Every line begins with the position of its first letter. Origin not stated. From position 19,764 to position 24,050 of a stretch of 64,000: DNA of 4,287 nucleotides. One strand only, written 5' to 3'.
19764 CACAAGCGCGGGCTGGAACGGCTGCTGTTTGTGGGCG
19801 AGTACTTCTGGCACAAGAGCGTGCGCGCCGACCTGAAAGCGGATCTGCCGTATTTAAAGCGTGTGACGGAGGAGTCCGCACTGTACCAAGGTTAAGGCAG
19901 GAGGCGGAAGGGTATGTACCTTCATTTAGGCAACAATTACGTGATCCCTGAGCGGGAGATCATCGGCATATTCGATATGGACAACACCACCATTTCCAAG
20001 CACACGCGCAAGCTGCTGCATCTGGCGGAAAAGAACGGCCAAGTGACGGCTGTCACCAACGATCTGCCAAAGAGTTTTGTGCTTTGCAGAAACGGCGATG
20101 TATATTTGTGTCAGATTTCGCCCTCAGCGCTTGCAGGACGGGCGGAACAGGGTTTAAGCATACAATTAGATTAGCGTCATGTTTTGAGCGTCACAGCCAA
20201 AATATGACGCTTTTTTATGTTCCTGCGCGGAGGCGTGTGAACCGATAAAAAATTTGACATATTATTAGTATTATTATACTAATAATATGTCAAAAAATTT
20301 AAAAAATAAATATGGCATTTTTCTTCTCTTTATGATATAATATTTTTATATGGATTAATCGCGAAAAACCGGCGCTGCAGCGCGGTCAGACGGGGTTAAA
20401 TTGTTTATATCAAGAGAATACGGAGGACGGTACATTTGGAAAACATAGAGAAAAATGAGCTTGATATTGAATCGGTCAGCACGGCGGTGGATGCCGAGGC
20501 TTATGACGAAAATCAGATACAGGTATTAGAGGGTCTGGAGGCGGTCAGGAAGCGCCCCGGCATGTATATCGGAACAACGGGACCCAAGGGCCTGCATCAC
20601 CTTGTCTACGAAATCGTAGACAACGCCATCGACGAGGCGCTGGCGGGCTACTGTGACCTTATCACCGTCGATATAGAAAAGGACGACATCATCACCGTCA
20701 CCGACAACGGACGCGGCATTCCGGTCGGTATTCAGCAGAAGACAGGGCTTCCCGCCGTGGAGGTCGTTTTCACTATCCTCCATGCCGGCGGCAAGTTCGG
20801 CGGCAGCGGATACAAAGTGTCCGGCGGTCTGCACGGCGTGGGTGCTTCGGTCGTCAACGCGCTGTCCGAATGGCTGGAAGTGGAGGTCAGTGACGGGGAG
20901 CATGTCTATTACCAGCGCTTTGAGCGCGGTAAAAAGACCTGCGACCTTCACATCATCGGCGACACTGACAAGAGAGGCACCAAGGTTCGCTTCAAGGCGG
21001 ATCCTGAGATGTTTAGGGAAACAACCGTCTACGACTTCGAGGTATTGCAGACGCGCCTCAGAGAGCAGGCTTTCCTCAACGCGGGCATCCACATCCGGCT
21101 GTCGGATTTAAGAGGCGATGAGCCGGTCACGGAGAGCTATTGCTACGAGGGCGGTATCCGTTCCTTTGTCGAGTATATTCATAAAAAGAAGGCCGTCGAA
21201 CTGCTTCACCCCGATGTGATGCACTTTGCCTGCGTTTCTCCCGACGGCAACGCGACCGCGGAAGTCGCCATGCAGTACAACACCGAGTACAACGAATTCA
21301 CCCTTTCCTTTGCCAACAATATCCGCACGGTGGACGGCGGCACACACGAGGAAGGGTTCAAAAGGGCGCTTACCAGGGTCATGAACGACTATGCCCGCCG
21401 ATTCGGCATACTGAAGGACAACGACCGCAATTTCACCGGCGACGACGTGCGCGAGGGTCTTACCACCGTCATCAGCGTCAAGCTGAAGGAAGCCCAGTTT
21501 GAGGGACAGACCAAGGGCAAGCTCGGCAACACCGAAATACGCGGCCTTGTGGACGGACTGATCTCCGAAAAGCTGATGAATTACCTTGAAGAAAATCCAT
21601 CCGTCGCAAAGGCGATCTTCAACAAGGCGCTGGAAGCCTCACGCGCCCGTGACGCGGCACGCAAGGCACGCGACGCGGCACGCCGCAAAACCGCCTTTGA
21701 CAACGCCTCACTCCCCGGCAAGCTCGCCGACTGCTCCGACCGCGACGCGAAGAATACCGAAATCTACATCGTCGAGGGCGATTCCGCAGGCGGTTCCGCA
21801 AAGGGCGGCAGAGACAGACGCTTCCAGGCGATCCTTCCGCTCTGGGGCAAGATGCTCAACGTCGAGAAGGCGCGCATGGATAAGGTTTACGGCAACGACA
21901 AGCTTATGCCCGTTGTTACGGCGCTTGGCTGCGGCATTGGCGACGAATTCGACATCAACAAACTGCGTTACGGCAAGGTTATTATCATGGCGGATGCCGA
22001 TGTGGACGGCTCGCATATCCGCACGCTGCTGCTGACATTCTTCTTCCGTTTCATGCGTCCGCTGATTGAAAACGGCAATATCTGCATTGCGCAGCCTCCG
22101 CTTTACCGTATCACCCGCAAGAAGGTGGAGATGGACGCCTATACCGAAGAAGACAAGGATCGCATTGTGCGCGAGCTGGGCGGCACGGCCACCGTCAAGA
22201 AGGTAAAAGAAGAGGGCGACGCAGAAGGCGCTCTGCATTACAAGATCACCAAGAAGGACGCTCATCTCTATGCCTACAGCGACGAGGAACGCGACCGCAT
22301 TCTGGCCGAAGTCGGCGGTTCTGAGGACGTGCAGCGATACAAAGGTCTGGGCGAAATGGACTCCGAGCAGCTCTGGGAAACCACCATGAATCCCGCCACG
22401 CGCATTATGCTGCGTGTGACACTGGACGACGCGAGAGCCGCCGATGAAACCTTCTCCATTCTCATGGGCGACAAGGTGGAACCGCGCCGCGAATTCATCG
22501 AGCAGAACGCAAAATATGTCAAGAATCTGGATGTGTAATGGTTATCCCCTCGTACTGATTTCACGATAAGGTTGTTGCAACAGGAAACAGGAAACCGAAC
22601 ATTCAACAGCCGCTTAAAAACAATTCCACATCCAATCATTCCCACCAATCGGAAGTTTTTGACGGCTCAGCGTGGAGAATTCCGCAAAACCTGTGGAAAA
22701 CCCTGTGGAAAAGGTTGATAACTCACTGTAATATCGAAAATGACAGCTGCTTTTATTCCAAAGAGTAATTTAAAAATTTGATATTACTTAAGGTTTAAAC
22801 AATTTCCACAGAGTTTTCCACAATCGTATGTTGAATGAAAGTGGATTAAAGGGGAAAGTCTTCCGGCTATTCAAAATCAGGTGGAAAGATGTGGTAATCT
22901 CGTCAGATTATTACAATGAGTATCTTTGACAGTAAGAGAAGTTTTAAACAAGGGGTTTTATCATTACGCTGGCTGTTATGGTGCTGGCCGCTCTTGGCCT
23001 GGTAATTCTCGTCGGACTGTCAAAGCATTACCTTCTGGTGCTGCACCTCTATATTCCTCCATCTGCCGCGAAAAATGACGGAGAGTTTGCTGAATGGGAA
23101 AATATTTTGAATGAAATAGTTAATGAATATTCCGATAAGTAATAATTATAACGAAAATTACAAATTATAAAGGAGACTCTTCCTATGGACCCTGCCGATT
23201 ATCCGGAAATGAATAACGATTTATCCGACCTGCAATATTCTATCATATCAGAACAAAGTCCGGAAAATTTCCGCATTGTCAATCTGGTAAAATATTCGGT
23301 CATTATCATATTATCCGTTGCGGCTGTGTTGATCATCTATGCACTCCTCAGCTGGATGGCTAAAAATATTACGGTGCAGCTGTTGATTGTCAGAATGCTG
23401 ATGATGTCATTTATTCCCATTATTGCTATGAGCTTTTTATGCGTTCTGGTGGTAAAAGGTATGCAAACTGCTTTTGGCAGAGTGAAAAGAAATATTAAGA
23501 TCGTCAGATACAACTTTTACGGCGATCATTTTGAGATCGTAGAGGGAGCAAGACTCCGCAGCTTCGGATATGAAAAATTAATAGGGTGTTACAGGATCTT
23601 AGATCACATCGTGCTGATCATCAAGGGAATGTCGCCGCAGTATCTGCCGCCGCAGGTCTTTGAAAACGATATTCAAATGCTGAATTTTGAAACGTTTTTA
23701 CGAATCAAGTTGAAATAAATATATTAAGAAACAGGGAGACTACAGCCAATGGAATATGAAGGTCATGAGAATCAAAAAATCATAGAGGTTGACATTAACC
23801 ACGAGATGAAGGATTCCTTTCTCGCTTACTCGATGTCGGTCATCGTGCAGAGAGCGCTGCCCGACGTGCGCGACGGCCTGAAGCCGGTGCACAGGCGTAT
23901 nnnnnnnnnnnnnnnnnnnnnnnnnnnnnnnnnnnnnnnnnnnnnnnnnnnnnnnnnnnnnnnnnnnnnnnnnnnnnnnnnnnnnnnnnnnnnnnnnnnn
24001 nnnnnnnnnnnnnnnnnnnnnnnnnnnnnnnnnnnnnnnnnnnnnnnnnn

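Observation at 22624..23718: Third DnaA-box cluster and two inserted genes between gyrB and gyrA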

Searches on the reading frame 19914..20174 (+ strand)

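Call 6: search_protein_families(library=pfam, proteins=[window:19914-20174:+], max_evalue=0.01)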
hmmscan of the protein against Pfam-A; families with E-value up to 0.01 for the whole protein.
window:19914-20174:+ (86 aa): 1 family
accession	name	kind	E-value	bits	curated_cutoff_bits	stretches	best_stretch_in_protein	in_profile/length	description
PF04025.18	RemA-like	-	1.1e-06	29.1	26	1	3-76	2-72/73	Extracellular matrix regulatory protein A-like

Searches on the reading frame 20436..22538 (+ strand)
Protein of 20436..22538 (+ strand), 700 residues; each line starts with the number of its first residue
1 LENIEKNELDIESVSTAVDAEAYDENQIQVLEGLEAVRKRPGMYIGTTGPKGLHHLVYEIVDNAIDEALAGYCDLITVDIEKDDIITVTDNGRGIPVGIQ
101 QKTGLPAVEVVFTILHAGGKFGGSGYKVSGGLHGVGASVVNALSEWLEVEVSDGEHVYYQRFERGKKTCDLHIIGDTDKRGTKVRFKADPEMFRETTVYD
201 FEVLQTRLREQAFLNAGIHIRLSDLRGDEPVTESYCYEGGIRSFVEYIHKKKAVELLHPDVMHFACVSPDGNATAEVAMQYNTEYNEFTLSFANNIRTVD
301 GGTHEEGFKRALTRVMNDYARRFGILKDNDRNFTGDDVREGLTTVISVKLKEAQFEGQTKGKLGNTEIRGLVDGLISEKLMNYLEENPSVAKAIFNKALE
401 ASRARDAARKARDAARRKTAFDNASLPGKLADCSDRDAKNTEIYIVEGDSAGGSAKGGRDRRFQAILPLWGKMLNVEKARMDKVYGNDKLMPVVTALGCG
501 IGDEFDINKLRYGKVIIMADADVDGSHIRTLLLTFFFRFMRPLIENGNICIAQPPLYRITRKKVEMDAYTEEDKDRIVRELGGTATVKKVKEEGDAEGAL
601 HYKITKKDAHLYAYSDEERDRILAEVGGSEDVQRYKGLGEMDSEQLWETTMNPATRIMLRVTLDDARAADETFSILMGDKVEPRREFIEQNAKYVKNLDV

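Call 6: search_protein_families(library=pfam, proteins=[window:20436-22538:+], max_evalue=0.01)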
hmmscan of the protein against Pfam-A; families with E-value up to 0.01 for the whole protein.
window:20436-22538:+ (700 aa): 4 families
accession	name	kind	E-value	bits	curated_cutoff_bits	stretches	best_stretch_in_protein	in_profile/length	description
PF00204.31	DNA_gyraseB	-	1.7e-58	197.3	27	1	240-413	1-172/173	DNA gyrase B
PF00986.26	DNA_gyraseB_C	-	2.4e-30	104.9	29.8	1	631-689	5-63/63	DNA gyrase B subunit, carboxyl terminus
PF01751.28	Toprim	-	2.1e-17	63.5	23.1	1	442-551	1-93/96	Toprim domain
PF02518.31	HATPase_c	-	4.1e-16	59.8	26.4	1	50-189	3-108/111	Histidine kinase-, DNA gyrase B-, and HSP90-like ATPase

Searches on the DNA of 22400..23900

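Call 15: search_rna_families(source=window, start=22400, end=23900, threshold=evalue, max_evalue=1)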
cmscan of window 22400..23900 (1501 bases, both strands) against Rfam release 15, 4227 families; matches with E-value up to 1: 1.
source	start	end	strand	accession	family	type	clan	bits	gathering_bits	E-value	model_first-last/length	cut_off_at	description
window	22694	22818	-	RF03621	MIR4245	Gene; miRNA;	-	22.8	74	0.4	1-128/128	no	MIR4245 microRNA precursor family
